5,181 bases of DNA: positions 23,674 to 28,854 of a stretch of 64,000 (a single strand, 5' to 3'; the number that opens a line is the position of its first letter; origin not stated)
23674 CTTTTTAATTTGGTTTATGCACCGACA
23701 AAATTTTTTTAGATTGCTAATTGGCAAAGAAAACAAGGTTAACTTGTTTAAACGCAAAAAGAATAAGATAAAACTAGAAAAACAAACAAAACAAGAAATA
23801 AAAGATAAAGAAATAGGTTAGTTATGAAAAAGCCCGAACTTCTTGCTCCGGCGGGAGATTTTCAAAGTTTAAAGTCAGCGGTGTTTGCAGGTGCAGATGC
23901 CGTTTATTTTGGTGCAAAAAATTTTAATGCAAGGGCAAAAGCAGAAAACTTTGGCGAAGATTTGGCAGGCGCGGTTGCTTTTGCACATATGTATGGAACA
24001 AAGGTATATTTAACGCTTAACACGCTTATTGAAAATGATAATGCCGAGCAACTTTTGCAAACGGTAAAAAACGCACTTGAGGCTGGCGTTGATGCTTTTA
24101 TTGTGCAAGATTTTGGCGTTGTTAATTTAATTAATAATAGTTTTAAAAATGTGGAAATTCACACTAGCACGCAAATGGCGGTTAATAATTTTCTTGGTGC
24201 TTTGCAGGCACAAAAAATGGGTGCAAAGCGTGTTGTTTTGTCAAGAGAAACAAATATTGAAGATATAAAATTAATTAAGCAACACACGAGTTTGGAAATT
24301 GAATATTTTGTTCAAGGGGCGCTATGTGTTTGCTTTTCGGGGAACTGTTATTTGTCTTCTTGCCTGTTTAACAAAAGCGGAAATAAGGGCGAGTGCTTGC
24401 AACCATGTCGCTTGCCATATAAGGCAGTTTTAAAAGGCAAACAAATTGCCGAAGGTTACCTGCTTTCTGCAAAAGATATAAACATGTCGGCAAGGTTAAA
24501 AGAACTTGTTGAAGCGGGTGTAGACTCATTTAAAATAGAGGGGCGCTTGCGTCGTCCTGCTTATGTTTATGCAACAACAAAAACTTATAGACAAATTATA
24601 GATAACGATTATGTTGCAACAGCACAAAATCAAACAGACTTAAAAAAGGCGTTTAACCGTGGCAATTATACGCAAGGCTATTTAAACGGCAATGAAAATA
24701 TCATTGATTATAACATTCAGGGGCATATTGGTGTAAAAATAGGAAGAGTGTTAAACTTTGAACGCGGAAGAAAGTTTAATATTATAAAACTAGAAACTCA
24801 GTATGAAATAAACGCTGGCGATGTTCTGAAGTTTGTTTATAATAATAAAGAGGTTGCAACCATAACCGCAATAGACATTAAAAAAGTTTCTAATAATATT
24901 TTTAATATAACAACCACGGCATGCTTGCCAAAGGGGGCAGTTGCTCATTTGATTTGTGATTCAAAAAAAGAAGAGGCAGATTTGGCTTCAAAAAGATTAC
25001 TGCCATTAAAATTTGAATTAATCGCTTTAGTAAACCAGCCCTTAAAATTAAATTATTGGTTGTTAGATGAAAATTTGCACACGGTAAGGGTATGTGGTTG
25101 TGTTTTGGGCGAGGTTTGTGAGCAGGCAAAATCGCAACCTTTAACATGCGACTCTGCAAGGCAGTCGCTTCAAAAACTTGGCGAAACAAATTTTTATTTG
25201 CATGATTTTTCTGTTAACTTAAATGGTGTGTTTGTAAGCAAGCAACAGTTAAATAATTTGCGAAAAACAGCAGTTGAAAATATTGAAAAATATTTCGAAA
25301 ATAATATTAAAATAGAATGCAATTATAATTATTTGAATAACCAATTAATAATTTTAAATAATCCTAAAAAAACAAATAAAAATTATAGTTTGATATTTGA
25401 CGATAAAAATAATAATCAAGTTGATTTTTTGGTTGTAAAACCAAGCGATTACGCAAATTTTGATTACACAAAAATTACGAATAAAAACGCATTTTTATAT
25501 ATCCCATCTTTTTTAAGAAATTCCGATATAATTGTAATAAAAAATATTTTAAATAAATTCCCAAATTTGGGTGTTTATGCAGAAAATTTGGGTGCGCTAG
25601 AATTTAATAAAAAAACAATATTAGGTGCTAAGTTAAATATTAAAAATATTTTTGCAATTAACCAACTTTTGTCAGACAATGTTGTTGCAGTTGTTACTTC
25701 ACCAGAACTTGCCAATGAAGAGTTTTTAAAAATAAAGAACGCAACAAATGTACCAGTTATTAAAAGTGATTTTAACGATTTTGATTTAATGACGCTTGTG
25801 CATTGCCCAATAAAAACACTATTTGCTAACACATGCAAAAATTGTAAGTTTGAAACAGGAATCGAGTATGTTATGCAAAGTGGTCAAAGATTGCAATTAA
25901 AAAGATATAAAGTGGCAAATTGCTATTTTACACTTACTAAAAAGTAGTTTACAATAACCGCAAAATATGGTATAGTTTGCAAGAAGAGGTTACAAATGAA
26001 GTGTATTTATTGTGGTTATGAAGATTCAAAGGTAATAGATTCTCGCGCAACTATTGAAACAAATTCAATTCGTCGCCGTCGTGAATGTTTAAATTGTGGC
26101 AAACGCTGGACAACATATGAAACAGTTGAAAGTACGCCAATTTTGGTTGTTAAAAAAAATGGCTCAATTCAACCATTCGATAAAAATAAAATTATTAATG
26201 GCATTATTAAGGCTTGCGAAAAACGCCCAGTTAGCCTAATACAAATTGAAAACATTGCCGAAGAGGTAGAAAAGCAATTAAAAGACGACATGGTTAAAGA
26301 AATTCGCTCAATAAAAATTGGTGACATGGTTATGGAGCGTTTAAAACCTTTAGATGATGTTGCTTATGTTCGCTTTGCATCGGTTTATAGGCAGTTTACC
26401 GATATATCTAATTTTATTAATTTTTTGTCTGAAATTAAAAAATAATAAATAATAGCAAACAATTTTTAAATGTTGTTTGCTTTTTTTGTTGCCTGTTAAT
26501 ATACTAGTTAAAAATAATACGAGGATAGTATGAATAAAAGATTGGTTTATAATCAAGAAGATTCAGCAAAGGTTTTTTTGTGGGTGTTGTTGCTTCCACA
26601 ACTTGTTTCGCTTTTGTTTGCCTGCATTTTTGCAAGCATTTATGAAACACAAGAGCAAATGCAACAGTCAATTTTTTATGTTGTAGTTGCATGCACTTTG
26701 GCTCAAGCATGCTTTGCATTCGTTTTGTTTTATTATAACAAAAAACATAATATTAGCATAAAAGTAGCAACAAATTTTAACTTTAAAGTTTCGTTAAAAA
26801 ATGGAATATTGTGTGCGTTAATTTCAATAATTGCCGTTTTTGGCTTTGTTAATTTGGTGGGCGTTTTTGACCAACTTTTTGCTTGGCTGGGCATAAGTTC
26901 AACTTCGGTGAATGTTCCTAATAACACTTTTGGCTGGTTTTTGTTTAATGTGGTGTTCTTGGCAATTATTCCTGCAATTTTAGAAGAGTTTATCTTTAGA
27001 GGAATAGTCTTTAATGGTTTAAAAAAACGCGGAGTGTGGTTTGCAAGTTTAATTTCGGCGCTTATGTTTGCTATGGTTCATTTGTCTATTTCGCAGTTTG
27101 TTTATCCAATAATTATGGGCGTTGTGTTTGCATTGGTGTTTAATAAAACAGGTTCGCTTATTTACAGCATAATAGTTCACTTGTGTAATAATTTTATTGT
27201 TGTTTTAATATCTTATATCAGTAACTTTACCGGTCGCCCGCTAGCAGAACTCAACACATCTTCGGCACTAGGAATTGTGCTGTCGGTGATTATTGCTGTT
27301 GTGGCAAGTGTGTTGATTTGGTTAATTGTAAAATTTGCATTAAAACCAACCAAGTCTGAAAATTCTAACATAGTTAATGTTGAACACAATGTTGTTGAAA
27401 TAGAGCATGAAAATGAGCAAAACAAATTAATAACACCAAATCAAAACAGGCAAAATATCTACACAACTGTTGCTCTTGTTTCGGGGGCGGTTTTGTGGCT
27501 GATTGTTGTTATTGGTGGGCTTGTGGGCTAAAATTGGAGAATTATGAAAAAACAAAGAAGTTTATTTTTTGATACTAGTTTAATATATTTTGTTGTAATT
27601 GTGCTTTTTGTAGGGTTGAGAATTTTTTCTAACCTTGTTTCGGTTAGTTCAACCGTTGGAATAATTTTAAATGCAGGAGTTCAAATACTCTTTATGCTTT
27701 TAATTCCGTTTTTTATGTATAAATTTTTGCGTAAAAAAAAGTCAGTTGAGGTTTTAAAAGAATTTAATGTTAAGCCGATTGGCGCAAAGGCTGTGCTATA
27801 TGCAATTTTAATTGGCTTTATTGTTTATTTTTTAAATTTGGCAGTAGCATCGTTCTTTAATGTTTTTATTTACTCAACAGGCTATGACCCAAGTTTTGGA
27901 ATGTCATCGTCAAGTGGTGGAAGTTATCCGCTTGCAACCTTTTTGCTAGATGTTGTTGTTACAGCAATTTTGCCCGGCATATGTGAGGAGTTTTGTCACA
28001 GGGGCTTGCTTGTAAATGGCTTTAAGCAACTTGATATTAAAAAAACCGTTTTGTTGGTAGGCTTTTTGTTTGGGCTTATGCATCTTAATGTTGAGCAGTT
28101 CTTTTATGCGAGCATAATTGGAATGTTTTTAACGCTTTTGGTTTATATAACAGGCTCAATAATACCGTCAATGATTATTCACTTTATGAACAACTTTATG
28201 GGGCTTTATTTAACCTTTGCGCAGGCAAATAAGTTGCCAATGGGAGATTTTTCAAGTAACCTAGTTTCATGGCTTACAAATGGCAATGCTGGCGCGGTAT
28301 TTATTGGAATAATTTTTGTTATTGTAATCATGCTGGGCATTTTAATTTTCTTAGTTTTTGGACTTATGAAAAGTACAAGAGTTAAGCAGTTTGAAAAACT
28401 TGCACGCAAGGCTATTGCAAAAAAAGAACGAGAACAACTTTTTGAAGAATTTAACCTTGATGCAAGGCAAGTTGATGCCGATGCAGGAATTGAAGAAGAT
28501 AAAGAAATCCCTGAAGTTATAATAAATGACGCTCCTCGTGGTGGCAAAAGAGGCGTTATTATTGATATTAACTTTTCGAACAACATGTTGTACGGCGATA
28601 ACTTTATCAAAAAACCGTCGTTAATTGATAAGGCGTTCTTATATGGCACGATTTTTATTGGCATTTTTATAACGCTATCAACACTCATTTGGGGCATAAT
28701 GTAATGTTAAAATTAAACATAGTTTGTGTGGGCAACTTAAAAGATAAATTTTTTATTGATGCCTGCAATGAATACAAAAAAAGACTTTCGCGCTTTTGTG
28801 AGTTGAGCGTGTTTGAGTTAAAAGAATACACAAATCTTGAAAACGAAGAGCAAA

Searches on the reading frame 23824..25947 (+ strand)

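Call 80: search_protein_families(library=pfam, proteins=[window:23824-25947:+], max_evalue=0.00001)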
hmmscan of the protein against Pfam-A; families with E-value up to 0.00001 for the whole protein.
window:23824-25947:+ (707 aa): 2 families
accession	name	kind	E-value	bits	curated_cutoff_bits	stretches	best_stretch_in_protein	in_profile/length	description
PF01136.24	Peptidase_U32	-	2.5e-72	243.4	22.4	1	75-291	2-231/233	Peptidase family U32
PF12392.13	DUF3656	-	8.6e-16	59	22.1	1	386-489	19-106/109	Collagenase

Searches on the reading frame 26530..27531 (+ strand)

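Call 80: search_protein_families(library=pfam, proteins=[window:26530-27531:+], max_evalue=0.00001)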
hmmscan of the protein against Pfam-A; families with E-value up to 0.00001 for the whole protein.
window:26530-27531:+ (333 aa): 1 family
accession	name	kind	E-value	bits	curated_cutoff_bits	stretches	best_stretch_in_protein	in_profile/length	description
PF02517.21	Rce1-like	-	5.1e-21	75.2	22.4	1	136-223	3-93/93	Type II CAAX prenyl endopeptidase Rce1-like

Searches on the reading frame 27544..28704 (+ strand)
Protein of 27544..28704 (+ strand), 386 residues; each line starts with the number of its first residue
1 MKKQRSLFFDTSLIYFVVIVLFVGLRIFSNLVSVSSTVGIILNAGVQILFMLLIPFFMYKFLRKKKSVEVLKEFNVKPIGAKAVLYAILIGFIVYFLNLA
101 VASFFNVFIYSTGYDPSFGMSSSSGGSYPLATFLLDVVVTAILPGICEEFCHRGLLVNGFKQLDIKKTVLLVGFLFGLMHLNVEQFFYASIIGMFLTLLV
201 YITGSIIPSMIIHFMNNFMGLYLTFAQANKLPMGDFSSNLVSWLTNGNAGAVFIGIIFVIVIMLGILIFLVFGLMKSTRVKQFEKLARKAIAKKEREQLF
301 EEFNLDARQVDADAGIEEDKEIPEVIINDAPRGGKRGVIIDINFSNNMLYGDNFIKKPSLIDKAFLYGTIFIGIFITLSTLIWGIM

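Call 80: search_protein_families(library=pfam, proteins=[window:27544-28704:+], max_evalue=0.00001)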
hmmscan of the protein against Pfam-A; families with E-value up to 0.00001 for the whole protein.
window:27544-28704:+ (386 aa): 1 family
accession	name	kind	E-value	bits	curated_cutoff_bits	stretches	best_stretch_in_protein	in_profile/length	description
PF02517.21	Rce1-like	-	1.3e-19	70.7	22.4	1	132-219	3-93/93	Type II CAAX prenyl endopeptidase Rce1-like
